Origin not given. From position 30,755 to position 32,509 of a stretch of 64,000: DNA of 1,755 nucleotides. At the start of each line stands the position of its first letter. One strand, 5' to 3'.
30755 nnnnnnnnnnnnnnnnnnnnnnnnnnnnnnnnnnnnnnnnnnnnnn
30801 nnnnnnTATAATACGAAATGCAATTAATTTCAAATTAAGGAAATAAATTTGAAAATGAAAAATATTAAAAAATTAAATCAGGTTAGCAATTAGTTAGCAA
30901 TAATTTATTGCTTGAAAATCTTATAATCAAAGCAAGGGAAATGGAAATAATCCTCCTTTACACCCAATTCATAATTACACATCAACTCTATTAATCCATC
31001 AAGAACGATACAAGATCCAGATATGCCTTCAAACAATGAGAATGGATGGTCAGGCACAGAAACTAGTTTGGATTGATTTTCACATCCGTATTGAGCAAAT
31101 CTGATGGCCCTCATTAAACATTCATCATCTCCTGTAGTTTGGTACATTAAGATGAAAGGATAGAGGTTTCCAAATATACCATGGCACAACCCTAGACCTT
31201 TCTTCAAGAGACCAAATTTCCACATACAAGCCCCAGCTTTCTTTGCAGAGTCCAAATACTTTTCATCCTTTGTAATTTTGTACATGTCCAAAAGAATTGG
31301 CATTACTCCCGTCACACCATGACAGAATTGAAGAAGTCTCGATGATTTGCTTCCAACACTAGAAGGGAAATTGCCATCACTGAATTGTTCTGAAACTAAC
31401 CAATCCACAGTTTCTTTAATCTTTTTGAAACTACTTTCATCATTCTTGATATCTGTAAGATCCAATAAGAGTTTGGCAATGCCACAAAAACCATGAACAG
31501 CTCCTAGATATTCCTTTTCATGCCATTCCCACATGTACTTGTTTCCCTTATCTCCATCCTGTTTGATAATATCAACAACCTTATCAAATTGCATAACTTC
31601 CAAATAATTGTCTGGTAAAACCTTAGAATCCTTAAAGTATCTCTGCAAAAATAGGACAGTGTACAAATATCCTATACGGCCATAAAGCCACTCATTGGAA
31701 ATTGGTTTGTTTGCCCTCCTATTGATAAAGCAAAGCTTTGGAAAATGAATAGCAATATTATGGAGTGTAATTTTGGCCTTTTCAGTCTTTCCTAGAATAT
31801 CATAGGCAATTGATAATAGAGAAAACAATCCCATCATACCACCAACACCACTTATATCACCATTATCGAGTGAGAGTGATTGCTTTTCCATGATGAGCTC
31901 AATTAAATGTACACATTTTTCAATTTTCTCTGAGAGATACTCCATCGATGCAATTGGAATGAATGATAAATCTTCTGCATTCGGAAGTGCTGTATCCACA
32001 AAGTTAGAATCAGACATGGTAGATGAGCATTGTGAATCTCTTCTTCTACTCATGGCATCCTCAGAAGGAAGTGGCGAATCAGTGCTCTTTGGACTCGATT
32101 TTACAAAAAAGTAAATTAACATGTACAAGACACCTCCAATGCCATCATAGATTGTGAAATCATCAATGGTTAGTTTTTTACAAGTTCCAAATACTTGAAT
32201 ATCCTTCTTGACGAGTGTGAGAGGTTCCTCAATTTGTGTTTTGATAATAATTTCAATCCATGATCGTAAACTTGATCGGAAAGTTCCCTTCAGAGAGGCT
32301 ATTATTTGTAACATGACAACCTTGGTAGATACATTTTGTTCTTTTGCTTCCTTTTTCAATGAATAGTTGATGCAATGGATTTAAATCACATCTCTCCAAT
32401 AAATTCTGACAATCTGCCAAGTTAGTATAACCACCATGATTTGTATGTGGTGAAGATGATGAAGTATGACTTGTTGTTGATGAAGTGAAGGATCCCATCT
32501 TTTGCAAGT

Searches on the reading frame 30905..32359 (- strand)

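Call 12: search_protein_families(library=pfam, proteins=[window:30905-32359:-], max_evalue=0.001)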
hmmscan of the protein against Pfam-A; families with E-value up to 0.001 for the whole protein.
window:30905-32359:- (484 aa): 1 family
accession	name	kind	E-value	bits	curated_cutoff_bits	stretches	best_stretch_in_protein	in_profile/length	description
PF05147.19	LANC_like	-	3.2e-50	171.1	23.2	1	152-453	33-334/350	Lanthionine synthetase C-like protein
